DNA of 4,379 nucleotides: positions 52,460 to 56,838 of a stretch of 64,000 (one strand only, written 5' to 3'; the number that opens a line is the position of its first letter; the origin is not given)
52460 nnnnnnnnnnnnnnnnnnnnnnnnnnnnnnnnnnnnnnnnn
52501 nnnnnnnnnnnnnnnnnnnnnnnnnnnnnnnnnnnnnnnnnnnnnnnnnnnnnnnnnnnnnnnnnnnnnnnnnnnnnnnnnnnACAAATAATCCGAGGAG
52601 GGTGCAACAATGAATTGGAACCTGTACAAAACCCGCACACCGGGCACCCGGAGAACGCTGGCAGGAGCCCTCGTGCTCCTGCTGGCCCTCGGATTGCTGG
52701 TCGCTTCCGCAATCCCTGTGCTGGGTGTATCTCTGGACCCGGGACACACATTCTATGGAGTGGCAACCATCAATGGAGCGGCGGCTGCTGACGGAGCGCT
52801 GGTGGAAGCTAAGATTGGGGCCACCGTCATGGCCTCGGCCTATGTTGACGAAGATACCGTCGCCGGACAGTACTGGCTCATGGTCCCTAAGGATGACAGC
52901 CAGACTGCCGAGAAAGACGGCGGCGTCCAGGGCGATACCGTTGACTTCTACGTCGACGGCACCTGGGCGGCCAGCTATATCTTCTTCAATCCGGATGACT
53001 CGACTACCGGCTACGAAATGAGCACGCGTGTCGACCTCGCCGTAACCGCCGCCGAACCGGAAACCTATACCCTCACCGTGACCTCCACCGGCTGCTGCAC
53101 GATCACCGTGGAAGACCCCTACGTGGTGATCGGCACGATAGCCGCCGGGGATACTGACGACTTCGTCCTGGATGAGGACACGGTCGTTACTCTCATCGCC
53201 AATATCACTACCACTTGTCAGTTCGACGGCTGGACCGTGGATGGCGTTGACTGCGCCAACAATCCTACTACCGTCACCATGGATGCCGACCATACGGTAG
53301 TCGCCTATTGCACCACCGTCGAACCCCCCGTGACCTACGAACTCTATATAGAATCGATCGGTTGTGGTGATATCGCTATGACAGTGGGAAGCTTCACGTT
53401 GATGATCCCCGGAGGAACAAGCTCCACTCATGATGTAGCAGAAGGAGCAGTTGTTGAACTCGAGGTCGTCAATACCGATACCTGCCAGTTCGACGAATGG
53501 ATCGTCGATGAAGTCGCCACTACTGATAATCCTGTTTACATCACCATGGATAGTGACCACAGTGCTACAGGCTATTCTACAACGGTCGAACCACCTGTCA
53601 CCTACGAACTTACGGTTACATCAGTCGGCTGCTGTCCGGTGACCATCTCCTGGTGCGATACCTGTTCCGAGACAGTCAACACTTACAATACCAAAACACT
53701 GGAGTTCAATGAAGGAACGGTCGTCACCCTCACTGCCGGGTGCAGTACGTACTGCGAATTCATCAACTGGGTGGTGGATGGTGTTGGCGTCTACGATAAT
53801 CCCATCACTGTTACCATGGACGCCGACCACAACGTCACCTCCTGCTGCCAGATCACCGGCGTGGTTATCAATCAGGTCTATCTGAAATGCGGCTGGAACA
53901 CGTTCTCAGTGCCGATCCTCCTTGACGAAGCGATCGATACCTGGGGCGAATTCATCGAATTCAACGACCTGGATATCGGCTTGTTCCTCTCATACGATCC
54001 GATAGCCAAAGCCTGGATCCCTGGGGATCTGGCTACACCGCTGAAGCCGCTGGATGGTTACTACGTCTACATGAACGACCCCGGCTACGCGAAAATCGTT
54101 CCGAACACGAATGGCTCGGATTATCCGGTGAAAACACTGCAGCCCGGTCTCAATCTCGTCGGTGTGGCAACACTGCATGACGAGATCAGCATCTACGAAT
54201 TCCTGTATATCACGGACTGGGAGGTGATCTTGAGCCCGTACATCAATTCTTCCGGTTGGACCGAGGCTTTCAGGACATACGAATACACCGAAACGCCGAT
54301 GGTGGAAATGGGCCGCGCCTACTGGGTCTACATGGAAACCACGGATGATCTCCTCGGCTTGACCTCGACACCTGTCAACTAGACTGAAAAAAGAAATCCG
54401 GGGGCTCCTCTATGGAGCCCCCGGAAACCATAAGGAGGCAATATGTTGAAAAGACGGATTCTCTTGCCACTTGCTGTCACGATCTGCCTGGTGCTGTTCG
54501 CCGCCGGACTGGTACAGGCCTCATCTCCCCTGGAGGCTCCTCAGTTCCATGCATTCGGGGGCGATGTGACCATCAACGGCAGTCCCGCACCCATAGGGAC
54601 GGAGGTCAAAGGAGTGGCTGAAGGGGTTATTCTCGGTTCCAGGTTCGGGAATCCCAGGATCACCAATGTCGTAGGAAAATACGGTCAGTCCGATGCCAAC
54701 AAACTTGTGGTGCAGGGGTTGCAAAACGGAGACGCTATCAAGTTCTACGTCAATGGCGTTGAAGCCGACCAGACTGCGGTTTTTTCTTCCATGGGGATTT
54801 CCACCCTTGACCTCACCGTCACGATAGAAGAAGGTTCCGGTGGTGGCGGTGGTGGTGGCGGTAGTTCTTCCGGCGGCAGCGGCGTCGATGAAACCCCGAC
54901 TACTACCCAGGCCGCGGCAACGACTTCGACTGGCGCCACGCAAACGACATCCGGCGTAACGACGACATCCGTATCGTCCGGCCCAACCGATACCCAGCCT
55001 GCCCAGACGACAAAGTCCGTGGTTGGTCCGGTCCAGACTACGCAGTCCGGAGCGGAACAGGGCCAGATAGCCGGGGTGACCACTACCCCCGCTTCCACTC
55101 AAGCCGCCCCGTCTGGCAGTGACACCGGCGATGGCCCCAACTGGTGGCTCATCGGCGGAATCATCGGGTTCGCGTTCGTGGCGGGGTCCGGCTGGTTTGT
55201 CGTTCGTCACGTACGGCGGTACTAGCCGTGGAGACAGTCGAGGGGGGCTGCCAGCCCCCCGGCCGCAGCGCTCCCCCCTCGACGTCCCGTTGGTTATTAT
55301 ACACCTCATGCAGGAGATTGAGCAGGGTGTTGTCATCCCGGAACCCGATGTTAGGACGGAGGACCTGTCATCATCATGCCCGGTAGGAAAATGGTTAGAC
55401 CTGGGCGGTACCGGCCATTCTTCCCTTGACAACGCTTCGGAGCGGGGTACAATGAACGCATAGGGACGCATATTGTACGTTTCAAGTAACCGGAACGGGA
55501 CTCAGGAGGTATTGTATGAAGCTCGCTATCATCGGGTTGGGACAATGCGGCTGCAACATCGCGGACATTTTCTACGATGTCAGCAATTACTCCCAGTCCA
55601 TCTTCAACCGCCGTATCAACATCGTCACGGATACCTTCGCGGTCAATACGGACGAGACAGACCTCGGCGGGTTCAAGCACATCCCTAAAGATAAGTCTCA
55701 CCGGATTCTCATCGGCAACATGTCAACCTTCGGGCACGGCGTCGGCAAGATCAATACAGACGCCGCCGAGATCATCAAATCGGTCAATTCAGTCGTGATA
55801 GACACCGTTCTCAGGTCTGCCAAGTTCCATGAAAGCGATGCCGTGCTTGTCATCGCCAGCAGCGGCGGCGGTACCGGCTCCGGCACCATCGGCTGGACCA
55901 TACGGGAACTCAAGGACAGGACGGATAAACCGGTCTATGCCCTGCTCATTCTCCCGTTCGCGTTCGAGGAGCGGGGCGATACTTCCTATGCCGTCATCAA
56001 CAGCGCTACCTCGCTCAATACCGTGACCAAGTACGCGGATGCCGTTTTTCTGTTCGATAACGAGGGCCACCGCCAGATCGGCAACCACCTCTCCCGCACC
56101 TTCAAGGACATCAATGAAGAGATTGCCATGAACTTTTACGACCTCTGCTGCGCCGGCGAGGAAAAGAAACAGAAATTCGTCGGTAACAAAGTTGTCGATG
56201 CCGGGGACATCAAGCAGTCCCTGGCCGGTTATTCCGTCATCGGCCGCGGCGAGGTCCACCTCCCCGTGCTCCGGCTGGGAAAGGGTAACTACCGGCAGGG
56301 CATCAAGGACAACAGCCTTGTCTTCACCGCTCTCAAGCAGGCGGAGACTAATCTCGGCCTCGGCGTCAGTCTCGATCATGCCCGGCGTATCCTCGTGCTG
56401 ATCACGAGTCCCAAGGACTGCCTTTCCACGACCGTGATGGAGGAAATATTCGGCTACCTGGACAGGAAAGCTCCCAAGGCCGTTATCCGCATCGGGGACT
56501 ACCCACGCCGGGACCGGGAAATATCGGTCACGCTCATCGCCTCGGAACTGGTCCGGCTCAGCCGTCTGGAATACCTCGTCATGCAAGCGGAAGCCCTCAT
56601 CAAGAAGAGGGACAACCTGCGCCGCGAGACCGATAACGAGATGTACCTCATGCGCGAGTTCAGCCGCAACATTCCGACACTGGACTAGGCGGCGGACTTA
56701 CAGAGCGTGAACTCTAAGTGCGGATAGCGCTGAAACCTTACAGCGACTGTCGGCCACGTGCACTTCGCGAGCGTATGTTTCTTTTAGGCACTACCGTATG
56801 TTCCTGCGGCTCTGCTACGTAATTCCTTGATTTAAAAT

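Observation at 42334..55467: Shared promoter/leader motif links six sites in the 42-56-kb locus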

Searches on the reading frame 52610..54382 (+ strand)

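Call 7: search_protein_families(library=pfam, proteins=[window:52610-54382:+], max_evalue=0.01)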
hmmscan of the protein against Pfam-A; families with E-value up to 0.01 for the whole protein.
window:52610-54382:+ (590 aa): 1 family
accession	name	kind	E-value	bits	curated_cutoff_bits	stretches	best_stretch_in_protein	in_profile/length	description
PF18998.6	Flg_new_2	-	1.6e-08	34.8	23.6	1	362-410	15-66/73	Divergent InlB B-repeat domain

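Call 70: search_protein_families(library=ncbifam, proteins=[window:52610-54382:+], max_evalue=0.01)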
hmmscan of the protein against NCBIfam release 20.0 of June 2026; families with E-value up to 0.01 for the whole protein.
window:52610-54382:+ (590 aa): 0 families

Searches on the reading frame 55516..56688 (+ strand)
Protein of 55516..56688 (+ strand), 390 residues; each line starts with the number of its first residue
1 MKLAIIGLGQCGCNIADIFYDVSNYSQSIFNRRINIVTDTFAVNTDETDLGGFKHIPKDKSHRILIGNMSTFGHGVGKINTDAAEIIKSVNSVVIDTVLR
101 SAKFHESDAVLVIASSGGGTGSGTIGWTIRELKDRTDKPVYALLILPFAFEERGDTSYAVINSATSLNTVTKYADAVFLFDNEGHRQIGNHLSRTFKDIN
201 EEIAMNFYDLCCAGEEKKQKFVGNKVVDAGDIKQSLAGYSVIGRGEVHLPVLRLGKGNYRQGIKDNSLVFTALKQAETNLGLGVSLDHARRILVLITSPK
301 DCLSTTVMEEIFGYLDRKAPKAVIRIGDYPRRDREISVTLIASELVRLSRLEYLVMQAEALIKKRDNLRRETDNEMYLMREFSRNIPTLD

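Call 7: search_protein_families(library=pfam, proteins=[window:55516-56688:+], max_evalue=0.01)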
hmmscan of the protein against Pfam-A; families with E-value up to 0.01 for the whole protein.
window:55516-56688:+ (390 aa): 3 families
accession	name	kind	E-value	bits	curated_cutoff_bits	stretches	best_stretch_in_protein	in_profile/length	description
PF00091.31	Tubulin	-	1e-23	85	33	1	3-187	2-187/190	Tubulin/FtsZ family, GTPase domain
PF21011.2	CetZ_C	-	2.1e-15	57.1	21.6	1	189-358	1-178/180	Tubulin-like CetZ, C-terminal domain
PF13809.12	Tubulin_2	-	1.1e-05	25.3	27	1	67-179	124-234/356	Tubulin like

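Call 10: find_encoding_contigs(protein=window:55516-56688:+, flank=10000, max_places=6)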
Protein window:55516-56688:+ (390 aa): 1 contig read that carries it; 1 place shown.
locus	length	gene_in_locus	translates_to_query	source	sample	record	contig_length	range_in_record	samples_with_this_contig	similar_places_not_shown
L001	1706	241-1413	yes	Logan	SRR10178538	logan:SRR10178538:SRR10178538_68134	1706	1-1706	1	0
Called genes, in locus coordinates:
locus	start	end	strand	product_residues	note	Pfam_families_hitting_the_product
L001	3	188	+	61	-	?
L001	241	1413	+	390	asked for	PF00091:Tubulin, PF13809:Tubulin_2 (weak), PF21011:CetZ_C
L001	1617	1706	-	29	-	?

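Call 36: find_homologous_proteins(query=window:55516-56688:+, max_evalue=1e-10)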
Query window:55516-56688:+ (390 aa): 1207 proteins with E <= 1e-10 among 5513 candidates; the best 120 are listed.
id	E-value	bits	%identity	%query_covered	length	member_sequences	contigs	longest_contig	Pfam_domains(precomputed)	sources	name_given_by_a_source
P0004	7.7e-256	866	100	100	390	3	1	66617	PF21011.3,PF13809.13,PF00091.32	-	-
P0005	7.8e-203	692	79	100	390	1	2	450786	PF21011.3,PF00091.32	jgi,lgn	-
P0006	7.7e-199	678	76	100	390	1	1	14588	PF21011.3,PF00091.32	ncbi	-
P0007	2.0e-195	667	75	100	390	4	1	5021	PF21011.3,PF00091.32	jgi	-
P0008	3.3e-192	657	76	100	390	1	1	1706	PF21011.3,PF00091.32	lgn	-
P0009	1.6e-191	654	73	100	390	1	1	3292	PF21011.3,PF00091.32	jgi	jgi:cell division GTPase FtsZ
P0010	2.6e-190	650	73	100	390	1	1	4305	PF21011.3,PF00091.32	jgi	jgi:cell division GTPase FtsZ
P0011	1.0e-188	645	72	100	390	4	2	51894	PF21011.3,PF00091.32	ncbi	-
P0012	4.0e-187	640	71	100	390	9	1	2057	PF21011.3,PF00091.32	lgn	-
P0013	5.7e-186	636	70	100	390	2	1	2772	PF21011.3,PF00091.32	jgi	jgi:cell division GTPase FtsZ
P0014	6.7e-185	633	70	100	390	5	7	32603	PF21011.3,PF00091.32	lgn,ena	-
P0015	2.3e-179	614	68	100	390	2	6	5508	PF21011.3,PF00091.32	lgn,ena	-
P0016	1.6e-176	605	68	100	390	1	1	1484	PF21011.3,PF00091.32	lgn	-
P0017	1.2e-173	596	67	100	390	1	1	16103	PF21011.3,PF00091.32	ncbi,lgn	-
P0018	5.1e-170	584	65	100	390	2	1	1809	PF21011.3,PF00091.32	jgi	-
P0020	1.6e-165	569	63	100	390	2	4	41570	PF21011.3,PF00091.32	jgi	jgi:cell division GTPase FtsZ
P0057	8.8e-146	504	58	100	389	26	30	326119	PF21011.3,PF00091.32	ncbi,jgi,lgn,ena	ncbi:MAG: hypothetical protein WCB17_06470 [Dehalococcoidales bacterium]|jgi:cell division GTPase Ft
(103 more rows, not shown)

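Call 37: find_encoding_contigs(protein=P0005, flank=10000, max_places=2)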
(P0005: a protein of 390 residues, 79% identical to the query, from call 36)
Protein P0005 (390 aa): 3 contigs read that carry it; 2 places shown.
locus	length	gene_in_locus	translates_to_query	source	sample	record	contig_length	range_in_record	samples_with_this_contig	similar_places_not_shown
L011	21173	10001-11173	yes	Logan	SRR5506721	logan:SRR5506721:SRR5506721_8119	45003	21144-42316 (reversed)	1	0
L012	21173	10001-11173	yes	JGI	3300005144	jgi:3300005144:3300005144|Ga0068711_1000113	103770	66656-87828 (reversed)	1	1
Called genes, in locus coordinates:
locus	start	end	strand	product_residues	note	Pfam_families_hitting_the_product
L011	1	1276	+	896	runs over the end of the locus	PF00672:HAMP, PF01590:GAF (weak), PF13185:GAF_2, PF00989:PAS (faint), PF08448:PAS_4 (faint), PF13188:PAS_8 (weak), PF00512:HisKA, PF02518:HATPase_c, +1 more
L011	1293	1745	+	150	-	PF00072:Response_reg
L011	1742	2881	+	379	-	PF00072:Response_reg, PF00512:HisKA, PF02518:HATPase_c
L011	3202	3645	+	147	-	-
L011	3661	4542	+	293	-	-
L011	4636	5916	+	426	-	PF00079:Serpin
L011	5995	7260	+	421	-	PF13403:Hint_2 (weak)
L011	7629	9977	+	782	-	PF01833:TIG (faint), PF25788:Ig_Rha78A_N (faint)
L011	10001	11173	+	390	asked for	PF00091:Tubulin, PF21011:CetZ_C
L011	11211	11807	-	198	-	PF01914:MarC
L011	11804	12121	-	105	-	-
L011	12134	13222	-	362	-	PF01594:AI-2E_transport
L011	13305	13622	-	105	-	PF01978:TrmB (weak), PF12802:MarR_2 (weak), PF13412:HTH_24 (weak)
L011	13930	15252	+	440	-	PF04055:Radical_SAM, PF13353:Fer4_12 (weak), PF12544:LAM_C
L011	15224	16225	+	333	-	PF02655:ATP-grasp_3, PF02786:CPSase_L_D2 (weak), PF07478:Dala_Dala_lig_C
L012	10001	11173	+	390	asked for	PF00091:Tubulin, PF21011:CetZ_C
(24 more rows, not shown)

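Call 38: find_encoding_contigs(protein=P0011, flank=10000, max_places=2)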
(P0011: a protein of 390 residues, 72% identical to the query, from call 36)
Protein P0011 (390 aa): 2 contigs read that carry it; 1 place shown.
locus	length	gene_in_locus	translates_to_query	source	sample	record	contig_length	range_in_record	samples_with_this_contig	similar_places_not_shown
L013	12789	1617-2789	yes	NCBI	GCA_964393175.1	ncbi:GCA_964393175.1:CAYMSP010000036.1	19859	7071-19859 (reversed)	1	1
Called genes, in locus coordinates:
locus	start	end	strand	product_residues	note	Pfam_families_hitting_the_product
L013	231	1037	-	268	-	PF00072:Response_reg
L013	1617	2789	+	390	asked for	PF00091:Tubulin, PF21011:CetZ_C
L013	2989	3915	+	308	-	PF13185:GAF_2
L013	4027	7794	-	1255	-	PF00082:Peptidase_S8, PF18911:PKD_4 (weak), PF22352:K319L-like_PKD, PF00801:PKD (weak), PF18911:PKD_4, PF22352:K319L-like_PKD, PF18911:PKD_4, PF22352:K319L-like_PKD, +4 more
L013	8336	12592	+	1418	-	-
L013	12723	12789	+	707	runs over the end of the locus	-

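Call 39: find_encoding_contigs(protein=P0020, flank=10000, max_places=2)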
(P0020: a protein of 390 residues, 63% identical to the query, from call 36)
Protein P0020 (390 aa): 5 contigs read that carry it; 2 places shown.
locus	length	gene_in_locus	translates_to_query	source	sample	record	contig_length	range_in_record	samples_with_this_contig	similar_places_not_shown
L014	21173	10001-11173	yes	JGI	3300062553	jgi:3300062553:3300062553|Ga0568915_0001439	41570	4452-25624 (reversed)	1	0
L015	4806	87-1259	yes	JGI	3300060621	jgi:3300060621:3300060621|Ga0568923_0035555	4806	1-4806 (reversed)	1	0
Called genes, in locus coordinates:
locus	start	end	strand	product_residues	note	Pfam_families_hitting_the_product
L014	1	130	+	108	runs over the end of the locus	-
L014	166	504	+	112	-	PF13578:Methyltransf_24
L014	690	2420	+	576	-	PF00501:AMP-binding, PF13193:AMP-binding_C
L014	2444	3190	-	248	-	PF00005:ABC_tran, PF13304:AAA_21 (faint)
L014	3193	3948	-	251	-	PF00005:ABC_tran, PF12399:BCA_ABC_TP_C (weak)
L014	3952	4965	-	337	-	PF02653:BPD_transp_2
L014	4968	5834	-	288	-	PF02653:BPD_transp_2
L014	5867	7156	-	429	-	PF13458:Peripla_BP_6, PF01094:ANF_receptor (faint), PF13433:Peripla_BP_5 (weak)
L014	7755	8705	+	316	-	PF00753:Lactamase_B, PF19583:ODP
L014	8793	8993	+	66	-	PF00881:Nitroreductase (weak)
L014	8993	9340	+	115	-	PF02311:AraC_binding, PF07883:Cupin_2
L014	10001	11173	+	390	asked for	PF00091:Tubulin, PF21011:CetZ_C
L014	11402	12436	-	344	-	PF01087:GalP_UDP_transf, PF16285:DUF4931_N, PF16268:DUF4921 (weak), PF02744:GalP_UDP_tr_C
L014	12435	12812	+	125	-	-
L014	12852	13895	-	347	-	PF00365:PFK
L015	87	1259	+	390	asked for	PF00091:Tubulin, PF21011:CetZ_C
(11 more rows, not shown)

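Call 40: find_encoding_contigs(protein=P0057, flank=10000, max_places=3)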
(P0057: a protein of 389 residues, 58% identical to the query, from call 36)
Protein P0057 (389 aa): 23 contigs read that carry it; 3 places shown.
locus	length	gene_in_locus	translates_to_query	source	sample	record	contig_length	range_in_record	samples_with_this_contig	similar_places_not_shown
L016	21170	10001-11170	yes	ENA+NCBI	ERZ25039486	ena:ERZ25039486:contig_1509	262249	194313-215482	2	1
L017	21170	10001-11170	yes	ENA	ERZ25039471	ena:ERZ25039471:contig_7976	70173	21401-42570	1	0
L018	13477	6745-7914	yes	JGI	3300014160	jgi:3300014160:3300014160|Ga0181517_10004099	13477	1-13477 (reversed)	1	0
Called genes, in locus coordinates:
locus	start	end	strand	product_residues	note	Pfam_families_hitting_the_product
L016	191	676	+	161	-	PF00583:Acetyltransf_1, PF13673:Acetyltransf_10, PF13508:Acetyltransf_7, PF08445:FR47 (weak)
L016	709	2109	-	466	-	PF00682:HMGL-like, PF02436:PYC_OADA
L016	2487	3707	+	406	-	PF02771:Acyl-CoA_dh_N, PF02770:Acyl-CoA_dh_M, PF00441:Acyl-CoA_dh_1, PF08028:Acyl-CoA_dh_2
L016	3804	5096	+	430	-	PF00890:FAD_binding_2, PF01266:DAO, PF01494:FAD_binding_3, PF01946:Thi4 (weak), PF03486:HI0933_like (weak), PF05834:Lycopene_cycl (weak), PF12831:FAD_oxidored, PF26311:ETF-QO_FixC_C, +3 more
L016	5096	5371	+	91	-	PF05187:Fer4_ETF_QO (faint), PF14697:Fer4_21 (faint), PF12797:Fer4_2 (faint)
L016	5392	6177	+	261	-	PF01012:ETF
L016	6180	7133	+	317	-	PF01012:ETF, PF00766:ETF_alpha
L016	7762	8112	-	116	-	PF00578:AhpC-TSA, PF08534:Redoxin (weak)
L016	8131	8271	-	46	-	-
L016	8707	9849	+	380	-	PF10282:Lactonase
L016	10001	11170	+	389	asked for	PF00091:Tubulin, PF21011:CetZ_C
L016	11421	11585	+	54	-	-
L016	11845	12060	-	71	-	-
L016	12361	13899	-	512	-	PF19864:Radical_SAM_N2, PF04055:Radical_SAM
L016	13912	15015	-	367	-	-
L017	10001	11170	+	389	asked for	PF00091:Tubulin, PF21011:CetZ_C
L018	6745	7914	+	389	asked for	PF00091:Tubulin, PF21011:CetZ_C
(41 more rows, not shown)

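Call 70: search_protein_families(library=ncbifam, proteins=[window:55516-56688:+], max_evalue=0.01)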
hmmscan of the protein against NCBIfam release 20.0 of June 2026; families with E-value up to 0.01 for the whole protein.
window:55516-56688:+ (390 aa): 1 family
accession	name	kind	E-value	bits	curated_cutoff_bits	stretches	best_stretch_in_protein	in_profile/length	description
TIGR00065.1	ftsZ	equivalog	1e-09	38.2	295.2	1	2-204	19-196/353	cell division protein FtsZ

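Call 71: search_protein_families(library=padloc, proteins=[window:55516-56688:+], max_evalue=0.01)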
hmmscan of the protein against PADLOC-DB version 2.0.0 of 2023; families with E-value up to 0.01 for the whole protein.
window:55516-56688:+ (390 aa): 0 families

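Call 75: find_encoding_contigs(protein=P0014, flank=6000, max_places=3)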
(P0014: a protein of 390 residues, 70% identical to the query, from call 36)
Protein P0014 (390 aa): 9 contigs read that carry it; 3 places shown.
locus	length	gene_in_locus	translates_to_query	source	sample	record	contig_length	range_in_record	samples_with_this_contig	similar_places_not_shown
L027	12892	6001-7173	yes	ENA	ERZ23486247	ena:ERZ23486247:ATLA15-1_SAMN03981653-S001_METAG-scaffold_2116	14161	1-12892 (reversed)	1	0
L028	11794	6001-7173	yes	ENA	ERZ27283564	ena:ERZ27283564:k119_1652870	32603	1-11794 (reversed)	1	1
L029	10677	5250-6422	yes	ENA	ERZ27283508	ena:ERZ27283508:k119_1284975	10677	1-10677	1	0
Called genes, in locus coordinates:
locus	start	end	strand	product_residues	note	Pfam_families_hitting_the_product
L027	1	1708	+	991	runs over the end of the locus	?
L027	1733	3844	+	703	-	PF18998:Flg_new_2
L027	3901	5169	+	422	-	-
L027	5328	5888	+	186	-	-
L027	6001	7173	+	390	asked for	PF00091:Tubulin, PF21011:CetZ_C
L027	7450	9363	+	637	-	PF13188:PAS_8 (faint), PF08448:PAS_4 (faint), PF13426:PAS_9 (faint), PF24820:Diguanyl_cycl_sensor (faint), PF00989:PAS (weak), PF07730:HisKA_3, PF02518:HATPase_c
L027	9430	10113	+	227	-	PF00072:Response_reg, PF00196:GerE, PF08281:Sigma70_r4_2 (weak)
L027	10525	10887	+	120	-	PF13560:HTH_31 (weak), PF01381:HTH_3 (weak)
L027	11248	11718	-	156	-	-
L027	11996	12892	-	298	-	?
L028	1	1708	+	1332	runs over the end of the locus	PF07705:CARDB (faint)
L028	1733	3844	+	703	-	PF18998:Flg_new_2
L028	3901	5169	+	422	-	-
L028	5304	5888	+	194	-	-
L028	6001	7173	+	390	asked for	PF00091:Tubulin, PF21011:CetZ_C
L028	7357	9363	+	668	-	PF08448:PAS_4 (faint), PF13188:PAS_8 (faint), PF13426:PAS_9 (faint), PF24820:Diguanyl_cycl_sensor (faint), PF00989:PAS (weak), PF07730:HisKA_3, PF02518:HATPase_c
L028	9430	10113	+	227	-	PF00072:Response_reg, PF00196:GerE, PF08281:Sigma70_r4_2 (weak)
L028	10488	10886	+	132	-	PF13560:HTH_31 (weak), PF01381:HTH_3 (weak)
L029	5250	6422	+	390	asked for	PF00091:Tubulin, PF21011:CetZ_C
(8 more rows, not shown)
